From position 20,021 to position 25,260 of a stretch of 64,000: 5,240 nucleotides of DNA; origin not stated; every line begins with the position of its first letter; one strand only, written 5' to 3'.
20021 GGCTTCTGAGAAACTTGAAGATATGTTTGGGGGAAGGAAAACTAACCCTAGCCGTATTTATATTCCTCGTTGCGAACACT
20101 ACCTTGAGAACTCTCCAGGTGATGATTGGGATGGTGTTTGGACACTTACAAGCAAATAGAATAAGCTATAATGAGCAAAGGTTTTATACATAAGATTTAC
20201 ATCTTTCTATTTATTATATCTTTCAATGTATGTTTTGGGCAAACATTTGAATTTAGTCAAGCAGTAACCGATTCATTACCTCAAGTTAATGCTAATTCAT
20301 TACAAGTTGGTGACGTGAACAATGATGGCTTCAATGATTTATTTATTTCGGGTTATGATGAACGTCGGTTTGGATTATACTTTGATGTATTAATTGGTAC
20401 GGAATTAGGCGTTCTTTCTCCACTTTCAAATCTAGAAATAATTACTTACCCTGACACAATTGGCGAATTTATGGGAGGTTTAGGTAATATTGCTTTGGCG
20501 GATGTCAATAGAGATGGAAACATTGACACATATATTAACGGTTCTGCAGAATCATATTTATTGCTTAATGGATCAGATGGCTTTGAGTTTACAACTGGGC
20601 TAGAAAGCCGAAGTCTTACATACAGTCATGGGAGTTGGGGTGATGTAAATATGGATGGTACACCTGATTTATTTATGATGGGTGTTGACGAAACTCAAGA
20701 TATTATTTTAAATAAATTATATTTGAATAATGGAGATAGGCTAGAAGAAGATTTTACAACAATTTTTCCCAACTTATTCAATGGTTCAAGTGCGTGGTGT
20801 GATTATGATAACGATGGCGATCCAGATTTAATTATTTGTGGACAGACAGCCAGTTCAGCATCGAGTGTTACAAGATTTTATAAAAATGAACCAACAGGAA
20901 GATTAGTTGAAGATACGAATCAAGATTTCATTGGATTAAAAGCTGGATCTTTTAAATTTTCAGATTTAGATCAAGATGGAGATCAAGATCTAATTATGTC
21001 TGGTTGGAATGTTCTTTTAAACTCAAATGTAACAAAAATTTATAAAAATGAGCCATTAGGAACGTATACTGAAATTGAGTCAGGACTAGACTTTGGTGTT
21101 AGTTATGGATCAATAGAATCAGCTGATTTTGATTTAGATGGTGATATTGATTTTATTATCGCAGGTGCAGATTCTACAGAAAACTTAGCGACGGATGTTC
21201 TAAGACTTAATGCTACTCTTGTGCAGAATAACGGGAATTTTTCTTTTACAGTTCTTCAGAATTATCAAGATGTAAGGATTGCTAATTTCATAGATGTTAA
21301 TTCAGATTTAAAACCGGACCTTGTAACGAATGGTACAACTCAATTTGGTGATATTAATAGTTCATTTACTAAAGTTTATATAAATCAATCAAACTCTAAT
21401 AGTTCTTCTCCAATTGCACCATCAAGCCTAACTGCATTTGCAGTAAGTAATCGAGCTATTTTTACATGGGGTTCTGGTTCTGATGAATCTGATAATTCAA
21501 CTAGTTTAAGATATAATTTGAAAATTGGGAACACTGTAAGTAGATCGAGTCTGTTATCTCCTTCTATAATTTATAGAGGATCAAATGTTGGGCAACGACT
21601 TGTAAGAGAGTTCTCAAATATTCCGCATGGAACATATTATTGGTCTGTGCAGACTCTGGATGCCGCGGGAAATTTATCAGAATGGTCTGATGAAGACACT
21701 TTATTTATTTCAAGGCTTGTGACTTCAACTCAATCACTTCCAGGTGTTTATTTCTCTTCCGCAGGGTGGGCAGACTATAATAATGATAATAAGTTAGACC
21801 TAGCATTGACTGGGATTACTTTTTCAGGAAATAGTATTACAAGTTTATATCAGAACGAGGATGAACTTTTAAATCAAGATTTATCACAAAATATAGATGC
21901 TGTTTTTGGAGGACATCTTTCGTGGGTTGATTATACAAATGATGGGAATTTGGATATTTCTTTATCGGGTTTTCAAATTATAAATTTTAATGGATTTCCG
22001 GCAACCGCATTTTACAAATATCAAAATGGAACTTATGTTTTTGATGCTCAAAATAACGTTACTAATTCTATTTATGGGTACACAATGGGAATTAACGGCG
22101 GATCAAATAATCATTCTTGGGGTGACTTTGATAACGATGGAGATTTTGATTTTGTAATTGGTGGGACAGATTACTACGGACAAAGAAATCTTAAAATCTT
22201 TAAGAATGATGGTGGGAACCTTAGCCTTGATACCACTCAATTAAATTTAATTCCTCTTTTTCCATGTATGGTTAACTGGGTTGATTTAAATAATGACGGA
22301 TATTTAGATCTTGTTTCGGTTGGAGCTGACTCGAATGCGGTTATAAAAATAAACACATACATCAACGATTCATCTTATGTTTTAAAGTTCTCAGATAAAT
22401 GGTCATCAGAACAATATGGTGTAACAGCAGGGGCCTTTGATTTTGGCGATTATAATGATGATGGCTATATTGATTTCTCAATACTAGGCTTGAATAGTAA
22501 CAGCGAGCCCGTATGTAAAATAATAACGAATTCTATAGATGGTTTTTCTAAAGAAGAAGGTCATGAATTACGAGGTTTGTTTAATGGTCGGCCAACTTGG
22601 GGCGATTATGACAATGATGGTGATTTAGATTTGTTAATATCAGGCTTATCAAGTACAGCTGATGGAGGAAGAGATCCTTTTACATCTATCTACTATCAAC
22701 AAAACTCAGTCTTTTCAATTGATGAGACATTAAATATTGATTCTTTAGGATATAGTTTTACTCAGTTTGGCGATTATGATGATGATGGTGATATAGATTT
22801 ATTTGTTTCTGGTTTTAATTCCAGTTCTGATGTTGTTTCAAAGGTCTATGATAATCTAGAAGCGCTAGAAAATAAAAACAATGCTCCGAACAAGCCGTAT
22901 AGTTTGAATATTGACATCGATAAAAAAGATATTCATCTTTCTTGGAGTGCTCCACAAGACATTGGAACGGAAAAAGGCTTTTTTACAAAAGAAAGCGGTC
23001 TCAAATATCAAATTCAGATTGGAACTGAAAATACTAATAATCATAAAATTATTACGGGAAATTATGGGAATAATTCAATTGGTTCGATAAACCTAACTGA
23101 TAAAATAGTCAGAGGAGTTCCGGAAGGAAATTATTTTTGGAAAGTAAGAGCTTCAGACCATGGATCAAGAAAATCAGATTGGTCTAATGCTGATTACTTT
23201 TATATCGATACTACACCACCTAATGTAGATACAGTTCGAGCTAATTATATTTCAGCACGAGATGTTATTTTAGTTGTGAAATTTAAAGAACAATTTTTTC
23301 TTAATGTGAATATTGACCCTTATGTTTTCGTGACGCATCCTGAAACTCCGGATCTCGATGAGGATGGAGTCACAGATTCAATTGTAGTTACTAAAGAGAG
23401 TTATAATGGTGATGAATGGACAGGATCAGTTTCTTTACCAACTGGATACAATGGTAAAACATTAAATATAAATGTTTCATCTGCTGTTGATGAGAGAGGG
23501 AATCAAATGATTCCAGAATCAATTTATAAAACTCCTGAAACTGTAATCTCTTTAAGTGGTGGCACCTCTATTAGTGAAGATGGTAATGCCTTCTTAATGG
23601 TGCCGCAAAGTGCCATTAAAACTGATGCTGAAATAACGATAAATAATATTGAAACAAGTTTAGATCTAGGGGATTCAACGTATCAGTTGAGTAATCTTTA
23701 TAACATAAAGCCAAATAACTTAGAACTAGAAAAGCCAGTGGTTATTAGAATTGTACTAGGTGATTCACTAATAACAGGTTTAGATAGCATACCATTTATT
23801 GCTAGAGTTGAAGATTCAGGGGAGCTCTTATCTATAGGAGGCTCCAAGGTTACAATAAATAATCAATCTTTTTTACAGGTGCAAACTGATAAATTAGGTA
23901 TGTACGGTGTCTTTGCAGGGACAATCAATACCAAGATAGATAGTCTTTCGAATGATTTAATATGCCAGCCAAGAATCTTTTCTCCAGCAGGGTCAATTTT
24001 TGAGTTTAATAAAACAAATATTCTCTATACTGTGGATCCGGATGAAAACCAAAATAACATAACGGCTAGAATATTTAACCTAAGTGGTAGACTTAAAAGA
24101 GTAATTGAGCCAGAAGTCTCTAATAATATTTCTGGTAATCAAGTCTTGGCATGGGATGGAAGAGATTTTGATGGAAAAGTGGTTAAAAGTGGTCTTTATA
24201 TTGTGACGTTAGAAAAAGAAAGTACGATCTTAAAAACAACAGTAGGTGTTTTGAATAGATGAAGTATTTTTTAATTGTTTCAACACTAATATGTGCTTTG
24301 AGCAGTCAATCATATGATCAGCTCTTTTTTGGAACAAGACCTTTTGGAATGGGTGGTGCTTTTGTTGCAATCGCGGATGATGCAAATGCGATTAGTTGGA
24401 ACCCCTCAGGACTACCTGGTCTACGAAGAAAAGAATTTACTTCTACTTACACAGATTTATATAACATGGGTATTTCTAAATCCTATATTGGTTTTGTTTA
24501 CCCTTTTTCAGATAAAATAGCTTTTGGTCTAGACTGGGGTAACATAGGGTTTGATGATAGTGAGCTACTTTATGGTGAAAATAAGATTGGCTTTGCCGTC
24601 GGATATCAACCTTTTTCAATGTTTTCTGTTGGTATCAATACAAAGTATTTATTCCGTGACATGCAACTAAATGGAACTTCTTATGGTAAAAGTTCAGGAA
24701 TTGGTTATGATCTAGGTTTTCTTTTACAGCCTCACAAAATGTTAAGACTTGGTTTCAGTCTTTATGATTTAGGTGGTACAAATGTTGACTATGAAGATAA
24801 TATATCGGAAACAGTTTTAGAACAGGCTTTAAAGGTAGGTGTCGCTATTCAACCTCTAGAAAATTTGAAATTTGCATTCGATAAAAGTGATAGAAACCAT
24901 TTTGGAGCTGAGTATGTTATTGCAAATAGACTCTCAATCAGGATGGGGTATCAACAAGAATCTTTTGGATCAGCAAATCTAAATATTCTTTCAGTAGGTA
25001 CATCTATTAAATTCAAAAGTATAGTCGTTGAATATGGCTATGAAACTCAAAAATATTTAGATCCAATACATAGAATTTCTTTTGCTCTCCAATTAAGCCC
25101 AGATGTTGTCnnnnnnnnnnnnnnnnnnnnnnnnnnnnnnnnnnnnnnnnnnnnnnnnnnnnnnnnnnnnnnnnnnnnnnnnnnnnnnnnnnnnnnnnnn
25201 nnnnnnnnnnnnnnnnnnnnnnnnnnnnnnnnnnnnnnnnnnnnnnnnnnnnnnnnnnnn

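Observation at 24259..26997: Unusual fusion: PorV/PorQ-like beta-barrel + transglutaminase-like Cys-protease core + TPR array, coupled to a CTD-bearing cargo gene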

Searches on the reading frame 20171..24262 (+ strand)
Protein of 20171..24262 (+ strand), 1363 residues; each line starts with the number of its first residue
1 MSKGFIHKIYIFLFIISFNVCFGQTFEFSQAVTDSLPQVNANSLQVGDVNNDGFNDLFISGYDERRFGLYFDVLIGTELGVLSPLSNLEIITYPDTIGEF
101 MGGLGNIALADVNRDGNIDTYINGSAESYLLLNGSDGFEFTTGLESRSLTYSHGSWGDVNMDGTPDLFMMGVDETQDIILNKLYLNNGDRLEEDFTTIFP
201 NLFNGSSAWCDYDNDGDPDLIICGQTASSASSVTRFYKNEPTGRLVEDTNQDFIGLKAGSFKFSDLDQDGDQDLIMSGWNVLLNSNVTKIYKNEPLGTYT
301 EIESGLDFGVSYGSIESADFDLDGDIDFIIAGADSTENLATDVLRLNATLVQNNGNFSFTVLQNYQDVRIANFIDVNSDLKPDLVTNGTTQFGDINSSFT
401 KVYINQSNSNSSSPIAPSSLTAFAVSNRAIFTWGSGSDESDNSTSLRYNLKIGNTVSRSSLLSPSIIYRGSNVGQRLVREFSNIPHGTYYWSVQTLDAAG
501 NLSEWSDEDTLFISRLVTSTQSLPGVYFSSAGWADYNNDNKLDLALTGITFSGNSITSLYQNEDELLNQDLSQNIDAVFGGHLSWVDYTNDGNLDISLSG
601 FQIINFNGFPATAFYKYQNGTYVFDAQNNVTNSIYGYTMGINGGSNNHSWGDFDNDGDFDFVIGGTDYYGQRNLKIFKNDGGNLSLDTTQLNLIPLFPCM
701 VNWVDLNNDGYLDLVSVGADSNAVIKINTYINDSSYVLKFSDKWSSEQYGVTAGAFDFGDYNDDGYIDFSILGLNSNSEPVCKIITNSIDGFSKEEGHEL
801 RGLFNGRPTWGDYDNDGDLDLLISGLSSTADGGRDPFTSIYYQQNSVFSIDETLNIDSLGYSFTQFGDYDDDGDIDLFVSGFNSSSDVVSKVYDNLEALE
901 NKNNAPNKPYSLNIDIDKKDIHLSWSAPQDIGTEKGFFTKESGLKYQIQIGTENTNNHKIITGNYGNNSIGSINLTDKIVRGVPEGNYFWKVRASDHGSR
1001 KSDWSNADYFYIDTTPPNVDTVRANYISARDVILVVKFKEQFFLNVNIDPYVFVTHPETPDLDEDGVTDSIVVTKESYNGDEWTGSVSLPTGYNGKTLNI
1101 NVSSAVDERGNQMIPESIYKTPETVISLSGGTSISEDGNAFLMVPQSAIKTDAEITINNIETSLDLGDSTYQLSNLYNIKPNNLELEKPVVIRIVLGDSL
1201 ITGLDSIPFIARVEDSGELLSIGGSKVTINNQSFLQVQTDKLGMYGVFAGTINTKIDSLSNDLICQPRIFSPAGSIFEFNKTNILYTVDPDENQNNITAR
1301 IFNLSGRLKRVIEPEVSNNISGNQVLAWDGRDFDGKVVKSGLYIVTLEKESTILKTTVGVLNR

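Call 3: search_protein_families(library=pfam, proteins=[window:20171-24262:+], max_evalue=0.1)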
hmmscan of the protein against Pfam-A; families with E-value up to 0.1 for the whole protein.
window:20171-24262:+ (1363 aa): 5 families
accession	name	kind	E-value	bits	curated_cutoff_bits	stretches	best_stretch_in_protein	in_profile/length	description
PF13517.12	FG-GAP_3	-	1.4e-36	125.3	26.9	12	158-221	1-60/61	FG-GAP-like repeat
PF01839.29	FG-GAP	-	1e-12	48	22.1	2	42-60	3-21/37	FG-GAP repeat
PF25788.1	Ig_Rha78A_N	-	3.4e-07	30.9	27.4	1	914-1011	13-100/105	Rha78A-like, N-terminal immunoglobulin domain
PF13860.13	FlgD_ig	-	0.00016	22.1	27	1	1287-1350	15-76/79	FlgD Ig-like domain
PF00791.26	ZU5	-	0.0021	18.7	21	1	1125-1194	4-78/97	ZU5 domain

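Call 4: search_protein_families(library=ncbifam, proteins=[window:20171-24262:+], max_evalue=0.1)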
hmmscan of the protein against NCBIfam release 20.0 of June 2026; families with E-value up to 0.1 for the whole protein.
window:20171-24262:+ (1363 aa): 5 families
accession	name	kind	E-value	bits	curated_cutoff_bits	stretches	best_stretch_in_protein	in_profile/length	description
NF005176.1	PRK06655.1-1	equivalog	7.2e-05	22.8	230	1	1287-1350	89-150/197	flagellar hook assembly protein FlgD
NF041573.1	rhamnosid_Stmyc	equivalog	0.0016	16.3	1720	0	984-1031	81-126/1028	alpha-L-rhamnosidase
TIGR04183.1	Por_Secre_tail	domain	0.0056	16.6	23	1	1290-1353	14-64/72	T9SS type A sorting domain-containing protein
NF009276.0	PRK12633.1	equivalog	0.012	15.3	383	1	1288-1347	122-179/234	flagellar basal body rod modification protein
NF009452.0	PRK12812.1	equivalog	0.017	14.4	258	1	1290-1347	147-204/289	flagellar basal body rod modification protein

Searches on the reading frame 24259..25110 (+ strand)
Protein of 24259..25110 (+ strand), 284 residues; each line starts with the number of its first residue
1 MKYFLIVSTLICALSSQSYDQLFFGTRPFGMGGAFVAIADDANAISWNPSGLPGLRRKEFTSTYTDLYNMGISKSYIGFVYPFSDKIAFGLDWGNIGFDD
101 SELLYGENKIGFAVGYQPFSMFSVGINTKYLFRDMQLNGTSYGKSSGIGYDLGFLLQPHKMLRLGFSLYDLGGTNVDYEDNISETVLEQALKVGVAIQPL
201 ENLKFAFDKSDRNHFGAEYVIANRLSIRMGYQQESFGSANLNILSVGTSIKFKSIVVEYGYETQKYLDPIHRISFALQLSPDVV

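Call 64: search_protein_families(library=ncbifam, alignment_id=A4, max_evalue=0.001)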
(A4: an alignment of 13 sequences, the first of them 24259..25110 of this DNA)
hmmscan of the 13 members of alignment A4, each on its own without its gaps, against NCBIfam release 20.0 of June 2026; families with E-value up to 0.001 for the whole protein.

A. member 1, window:24259-25110:+ (284 aa): 5 families
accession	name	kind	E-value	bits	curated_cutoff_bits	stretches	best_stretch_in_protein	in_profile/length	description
NF033709.1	PorV_fam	subfamily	7.3e-29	101.4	90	2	25-200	12-207/326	PorV/PorQ family protein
NF052325.1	PorVQ2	equivalog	2.4e-12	46.4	325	1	24-100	34-111/354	putative type IX sorting system protein PorV2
NF033710.1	T9SS_OM_PorV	equivalog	5e-11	42.4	250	1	27-198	36-230/367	type IX secretion system outer membrane channel protein PorV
NF033711.1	T9SS_PorQ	equivalog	6.8e-08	31.9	220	1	24-198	33-212/335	type IX secretion system protein PorQ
NF053685.1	BamG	equivalog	0.00043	19.5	250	0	108-146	135-173/397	BamG family beta-barrel-assembly machinery protein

B. families by the number of members that match (of 13 scanned): 7 families
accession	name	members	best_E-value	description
NF033709.1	PorV_fam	13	9.9e-33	PorV/PorQ family protein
NF052325.1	PorVQ2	13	3.5e-21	putative type IX sorting system protein PorV2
NF033711.1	T9SS_PorQ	13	4.8e-13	type IX secretion system protein PorQ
NF033710.1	T9SS_OM_PorV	13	6e-12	type IX secretion system outer membrane channel protein PorV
NF053685.1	BamG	3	1.8e-05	BamG family beta-barrel-assembly machinery protein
NF050080.1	pilus_FilD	1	1.3e-05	putative pilus system OmpP1/FadL family transporter FilD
TIGR03519.1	T9SS_PorP_fam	1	0.00013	PorP/SprF family type IX secretion system membrane protein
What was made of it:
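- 24328..25107 (+): PorV/PorQ-family outer-membrane beta-barrel (residues 24-283), starting with the FadL/PorV-type N-terminal motif. All 13 orthologues from 4 phyla hit it, best E 9.9e-33 (call 64).
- On PorV/PorQ family (NCBIfam NF033709, subfamily model): All 13 orthologues from 4 phyla match, best E 9.9e-33 (call 64).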

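Call 71: search_solved_structures(query=A4, max_evalue=1, show_alignments=2)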
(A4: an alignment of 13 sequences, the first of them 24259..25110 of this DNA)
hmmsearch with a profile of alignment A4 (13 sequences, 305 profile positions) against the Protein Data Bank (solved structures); distinct sequences matched with E-value up to 1: 10.
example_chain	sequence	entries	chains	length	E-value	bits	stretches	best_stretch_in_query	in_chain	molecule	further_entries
6h3i_F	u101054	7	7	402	2.5e-12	49.4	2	35-210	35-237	PorV | Type IX secretion system protein PorV domain-containing protein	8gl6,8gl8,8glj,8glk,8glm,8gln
2r88_A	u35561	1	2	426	0.21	13.6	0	43-71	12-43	Long-chain fatty acid transport protein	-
2r89_A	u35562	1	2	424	0.24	13.4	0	43-71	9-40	Long-chain fatty acid transport protein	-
3dwn_A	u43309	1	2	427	0.26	13.3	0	43-71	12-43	Long-chain fatty acid transport protein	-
3pgu_A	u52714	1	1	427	0.27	13.3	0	43-71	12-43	Long-chain fatty acid transport protein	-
1t16_A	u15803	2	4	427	0.27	13.2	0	43-71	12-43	Long-chain fatty acid transport protein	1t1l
3pgs_A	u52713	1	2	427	0.27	13.2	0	43-71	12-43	Long-chain fatty acid transport protein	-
2r8a_A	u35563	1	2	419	0.29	13.2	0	44-71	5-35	Long-chain fatty acid transport protein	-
3pgr_A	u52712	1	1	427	0.33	12.9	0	43-71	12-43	Long-chain fatty acid transport protein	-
3pf1_A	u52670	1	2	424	0.44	12.6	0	43-71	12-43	Long-chain fatty acid transport protein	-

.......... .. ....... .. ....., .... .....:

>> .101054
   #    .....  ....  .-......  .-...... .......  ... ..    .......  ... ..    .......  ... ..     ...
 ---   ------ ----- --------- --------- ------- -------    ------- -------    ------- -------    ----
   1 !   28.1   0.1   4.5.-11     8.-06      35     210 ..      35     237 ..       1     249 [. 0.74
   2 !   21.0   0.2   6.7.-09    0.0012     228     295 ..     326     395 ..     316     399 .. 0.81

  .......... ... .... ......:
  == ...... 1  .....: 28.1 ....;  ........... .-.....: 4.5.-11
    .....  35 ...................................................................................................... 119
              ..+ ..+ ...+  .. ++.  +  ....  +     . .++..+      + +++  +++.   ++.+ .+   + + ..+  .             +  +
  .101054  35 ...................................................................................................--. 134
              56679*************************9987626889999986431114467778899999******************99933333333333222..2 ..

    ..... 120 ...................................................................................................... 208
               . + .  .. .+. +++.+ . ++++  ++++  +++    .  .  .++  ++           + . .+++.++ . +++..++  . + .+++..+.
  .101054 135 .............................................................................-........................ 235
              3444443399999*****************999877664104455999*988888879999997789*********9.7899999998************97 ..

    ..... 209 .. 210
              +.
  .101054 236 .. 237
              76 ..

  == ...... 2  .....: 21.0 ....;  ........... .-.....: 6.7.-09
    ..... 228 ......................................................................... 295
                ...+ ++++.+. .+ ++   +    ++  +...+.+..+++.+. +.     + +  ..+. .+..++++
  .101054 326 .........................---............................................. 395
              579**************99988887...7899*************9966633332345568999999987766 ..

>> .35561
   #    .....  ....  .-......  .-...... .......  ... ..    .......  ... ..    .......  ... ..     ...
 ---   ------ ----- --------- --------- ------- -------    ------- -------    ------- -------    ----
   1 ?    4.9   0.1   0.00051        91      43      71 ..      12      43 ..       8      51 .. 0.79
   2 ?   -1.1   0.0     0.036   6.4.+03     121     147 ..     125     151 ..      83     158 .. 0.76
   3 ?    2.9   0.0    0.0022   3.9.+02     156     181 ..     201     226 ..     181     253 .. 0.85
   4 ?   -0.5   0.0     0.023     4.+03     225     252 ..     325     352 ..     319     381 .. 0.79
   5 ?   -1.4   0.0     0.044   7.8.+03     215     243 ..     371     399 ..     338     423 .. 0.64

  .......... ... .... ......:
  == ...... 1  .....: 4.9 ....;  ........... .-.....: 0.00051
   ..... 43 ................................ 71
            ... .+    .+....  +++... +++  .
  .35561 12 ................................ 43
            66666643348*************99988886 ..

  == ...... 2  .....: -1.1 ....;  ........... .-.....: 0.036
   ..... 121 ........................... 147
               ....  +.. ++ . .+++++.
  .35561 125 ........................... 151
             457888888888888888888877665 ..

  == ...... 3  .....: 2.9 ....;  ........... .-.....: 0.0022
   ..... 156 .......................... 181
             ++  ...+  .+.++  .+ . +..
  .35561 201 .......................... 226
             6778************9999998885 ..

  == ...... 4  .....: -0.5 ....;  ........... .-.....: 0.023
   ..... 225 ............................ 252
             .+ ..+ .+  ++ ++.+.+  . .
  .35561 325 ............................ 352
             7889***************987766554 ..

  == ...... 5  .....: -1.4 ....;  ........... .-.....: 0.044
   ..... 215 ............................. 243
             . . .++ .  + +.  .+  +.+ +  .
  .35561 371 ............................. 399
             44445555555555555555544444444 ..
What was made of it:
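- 24328..25107 (+): Solved PorV 6h3i_F matches at E 2.5e-12 over PorV residues 35-237 and 326-395 (call 71).
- On PorV/PorQ family: PorV residues 238-325 have no counterpart (call 71).
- Checked: The barrel profile hits solved PorV 6h3i_F at E 2.5e-12 (call 71).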
